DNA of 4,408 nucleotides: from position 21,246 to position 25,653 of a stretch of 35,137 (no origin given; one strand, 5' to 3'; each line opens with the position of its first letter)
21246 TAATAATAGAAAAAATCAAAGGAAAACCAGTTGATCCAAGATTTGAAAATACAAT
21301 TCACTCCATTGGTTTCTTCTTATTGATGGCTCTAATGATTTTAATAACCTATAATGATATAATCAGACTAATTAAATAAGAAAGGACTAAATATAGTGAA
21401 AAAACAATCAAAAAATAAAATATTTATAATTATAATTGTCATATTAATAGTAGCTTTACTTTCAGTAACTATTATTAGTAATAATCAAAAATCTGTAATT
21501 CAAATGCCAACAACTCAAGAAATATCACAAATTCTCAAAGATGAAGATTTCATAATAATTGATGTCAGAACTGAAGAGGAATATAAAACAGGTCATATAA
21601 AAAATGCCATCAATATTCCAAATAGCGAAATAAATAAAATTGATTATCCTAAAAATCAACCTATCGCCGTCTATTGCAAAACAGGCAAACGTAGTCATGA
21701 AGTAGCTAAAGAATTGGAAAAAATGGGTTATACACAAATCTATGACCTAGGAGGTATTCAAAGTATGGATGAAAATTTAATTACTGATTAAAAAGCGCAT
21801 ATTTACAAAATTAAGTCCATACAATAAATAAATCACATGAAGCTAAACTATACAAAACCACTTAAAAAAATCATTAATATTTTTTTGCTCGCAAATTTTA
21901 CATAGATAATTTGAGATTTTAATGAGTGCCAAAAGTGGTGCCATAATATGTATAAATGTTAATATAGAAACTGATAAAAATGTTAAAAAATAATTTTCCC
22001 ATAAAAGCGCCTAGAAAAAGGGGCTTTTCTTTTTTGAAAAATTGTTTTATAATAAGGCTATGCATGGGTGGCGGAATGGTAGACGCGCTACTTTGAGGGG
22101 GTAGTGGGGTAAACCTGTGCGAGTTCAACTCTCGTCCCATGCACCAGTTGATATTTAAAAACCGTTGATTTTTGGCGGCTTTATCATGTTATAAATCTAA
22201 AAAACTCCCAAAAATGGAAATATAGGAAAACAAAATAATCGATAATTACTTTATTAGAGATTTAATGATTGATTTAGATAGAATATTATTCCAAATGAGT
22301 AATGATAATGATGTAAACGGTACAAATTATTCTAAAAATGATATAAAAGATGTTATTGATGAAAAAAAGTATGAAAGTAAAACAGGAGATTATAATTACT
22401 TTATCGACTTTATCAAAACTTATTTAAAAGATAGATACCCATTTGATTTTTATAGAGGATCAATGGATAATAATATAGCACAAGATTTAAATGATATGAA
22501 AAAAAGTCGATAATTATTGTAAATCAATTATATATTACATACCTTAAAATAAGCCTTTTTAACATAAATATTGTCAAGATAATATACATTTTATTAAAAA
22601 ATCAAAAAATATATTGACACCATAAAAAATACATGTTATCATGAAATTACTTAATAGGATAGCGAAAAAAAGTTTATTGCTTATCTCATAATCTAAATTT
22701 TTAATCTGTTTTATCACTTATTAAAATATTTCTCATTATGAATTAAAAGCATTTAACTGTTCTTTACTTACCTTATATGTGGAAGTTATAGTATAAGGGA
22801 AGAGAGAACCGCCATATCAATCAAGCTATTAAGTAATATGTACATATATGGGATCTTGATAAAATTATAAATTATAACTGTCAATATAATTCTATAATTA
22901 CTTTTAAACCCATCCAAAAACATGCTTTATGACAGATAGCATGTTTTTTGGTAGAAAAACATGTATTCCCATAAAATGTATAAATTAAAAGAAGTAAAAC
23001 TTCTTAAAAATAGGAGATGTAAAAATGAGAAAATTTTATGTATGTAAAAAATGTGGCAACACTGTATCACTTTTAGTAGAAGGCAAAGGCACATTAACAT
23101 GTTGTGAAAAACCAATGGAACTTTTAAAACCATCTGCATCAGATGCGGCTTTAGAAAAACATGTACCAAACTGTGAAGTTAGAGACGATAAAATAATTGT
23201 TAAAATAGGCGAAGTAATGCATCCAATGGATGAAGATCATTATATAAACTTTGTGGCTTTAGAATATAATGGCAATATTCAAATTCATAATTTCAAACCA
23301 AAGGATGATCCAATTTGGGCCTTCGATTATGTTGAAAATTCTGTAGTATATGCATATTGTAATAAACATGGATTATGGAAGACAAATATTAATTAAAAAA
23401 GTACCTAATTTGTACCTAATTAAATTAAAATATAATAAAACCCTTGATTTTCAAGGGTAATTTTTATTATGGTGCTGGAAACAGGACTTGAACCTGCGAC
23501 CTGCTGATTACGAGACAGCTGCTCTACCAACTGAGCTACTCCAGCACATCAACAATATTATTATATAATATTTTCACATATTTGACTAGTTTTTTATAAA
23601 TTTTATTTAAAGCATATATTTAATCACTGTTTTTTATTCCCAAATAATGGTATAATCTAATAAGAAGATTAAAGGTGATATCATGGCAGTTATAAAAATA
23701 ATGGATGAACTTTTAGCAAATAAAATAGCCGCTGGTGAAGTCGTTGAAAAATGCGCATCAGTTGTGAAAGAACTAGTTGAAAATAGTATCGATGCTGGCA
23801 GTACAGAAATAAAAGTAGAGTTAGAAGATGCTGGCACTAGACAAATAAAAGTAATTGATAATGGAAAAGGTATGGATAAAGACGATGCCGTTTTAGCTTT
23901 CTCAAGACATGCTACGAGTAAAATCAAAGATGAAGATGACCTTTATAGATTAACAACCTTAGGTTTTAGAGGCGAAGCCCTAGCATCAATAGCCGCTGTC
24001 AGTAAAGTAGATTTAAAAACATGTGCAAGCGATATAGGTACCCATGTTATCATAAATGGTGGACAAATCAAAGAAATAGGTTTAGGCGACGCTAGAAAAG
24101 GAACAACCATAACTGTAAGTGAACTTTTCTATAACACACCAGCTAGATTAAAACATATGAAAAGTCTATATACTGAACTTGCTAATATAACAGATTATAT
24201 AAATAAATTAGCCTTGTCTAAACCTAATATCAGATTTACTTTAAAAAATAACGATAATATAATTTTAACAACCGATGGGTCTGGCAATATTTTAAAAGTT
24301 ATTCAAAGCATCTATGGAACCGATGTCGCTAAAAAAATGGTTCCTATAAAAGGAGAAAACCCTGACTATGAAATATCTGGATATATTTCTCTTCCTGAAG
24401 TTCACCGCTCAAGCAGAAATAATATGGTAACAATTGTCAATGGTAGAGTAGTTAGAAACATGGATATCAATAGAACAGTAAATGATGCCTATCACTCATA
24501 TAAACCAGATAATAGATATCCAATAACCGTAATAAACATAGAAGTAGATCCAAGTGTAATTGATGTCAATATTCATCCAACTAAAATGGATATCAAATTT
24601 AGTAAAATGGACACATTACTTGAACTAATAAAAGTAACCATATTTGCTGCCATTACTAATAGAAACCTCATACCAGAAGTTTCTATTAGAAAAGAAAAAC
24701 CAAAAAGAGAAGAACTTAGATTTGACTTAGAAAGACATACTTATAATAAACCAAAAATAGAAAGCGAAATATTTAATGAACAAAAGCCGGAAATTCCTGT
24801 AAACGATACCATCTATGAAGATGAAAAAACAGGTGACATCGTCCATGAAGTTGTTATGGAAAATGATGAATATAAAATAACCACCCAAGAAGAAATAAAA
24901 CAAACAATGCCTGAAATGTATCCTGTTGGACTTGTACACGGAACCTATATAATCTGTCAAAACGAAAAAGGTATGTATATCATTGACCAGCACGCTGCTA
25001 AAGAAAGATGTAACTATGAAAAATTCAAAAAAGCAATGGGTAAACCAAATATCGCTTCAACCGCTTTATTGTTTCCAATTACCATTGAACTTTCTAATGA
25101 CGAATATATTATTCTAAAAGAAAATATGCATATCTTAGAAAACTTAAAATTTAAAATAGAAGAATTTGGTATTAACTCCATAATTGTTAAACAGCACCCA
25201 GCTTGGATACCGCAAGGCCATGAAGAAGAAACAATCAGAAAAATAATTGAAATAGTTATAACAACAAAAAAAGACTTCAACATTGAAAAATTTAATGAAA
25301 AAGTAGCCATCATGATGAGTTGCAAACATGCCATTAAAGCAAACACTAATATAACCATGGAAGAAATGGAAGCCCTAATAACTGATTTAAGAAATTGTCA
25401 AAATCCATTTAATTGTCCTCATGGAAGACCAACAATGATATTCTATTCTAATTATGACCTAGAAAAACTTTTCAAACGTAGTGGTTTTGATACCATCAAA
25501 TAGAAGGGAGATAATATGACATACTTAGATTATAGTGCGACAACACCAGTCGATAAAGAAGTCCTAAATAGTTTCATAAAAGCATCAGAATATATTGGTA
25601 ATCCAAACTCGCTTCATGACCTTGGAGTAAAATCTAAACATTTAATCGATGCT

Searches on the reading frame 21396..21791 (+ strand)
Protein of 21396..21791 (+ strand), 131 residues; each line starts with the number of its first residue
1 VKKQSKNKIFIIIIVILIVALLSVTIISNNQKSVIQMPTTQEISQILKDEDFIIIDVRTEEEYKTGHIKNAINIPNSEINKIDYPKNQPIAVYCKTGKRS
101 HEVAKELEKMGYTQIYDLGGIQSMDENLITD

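Call 67: search_protein_families(library=pfam, proteins=[window:21396-21791:+], max_evalue=0.001)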
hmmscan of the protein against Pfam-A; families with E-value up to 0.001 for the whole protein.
window:21396-21791:+ (131 aa): 1 family
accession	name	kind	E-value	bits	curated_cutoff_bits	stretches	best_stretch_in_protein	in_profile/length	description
PF00581.25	Rhodanese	-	1.7e-19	70.6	22.2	1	39-122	1-97/102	Rhodanese-like domain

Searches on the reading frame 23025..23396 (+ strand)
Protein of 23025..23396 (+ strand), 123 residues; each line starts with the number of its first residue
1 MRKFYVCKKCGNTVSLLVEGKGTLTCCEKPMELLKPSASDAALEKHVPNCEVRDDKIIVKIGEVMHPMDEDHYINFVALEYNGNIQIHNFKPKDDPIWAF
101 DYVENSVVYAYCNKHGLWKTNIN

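Call 67: search_protein_families(library=pfam, proteins=[window:23025-23396:+], max_evalue=0.001)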
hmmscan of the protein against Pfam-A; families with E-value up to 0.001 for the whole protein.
window:23025-23396:+ (123 aa): 2 families
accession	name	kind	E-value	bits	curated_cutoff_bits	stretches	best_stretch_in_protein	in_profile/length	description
PF01880.24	Desulfoferrodox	-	9.8e-15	55.3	22.2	1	40-120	3-97/98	Desulfoferrodoxin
PF06397.17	Desulfoferrod_N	-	1.1e-09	38.2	23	1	4-34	6-36/36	Desulfoferrodoxin, N-terminal domain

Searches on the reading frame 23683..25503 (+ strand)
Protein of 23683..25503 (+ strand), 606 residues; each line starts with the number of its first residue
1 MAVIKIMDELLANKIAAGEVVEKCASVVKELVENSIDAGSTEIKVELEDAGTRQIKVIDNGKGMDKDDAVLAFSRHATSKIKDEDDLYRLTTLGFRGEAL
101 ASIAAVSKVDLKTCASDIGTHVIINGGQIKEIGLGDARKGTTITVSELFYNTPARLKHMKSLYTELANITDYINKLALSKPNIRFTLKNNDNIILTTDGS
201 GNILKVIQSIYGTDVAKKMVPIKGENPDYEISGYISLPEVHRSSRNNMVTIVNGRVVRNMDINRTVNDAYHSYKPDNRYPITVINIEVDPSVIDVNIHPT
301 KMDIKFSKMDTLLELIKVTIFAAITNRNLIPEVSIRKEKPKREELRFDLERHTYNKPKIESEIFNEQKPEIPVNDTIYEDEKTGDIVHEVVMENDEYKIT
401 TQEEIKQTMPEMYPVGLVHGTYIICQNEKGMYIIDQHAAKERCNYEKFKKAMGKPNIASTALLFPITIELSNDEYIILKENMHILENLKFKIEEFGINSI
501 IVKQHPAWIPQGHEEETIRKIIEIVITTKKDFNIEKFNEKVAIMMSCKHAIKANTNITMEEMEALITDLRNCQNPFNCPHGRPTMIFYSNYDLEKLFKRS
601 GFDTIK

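Call 67: search_protein_families(library=pfam, proteins=[window:23683-25503:+], max_evalue=0.001)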
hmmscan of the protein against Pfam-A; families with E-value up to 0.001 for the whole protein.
window:23683-25503:+ (606 aa): 4 families
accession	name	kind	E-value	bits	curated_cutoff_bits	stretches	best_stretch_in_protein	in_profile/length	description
PF08676.16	MutL_C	-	1.6e-40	138.6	25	1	415-556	1-141/142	MutL C terminal dimerisation domain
PF01119.25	DNA_mis_repair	-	5.1e-35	120.1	26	1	207-322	1-116/119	DNA mismatch repair protein, C-terminal domain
PF13589.12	HATPase_c_3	-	7.5e-13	49.1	25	1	25-125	4-104/137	Histidine kinase-, DNA gyrase B-, and HSP90-like ATPase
PF02518.31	HATPase_c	-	1.2e-08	35.8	26.4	1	24-84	6-66/111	Histidine kinase-, DNA gyrase B-, and HSP90-like ATPase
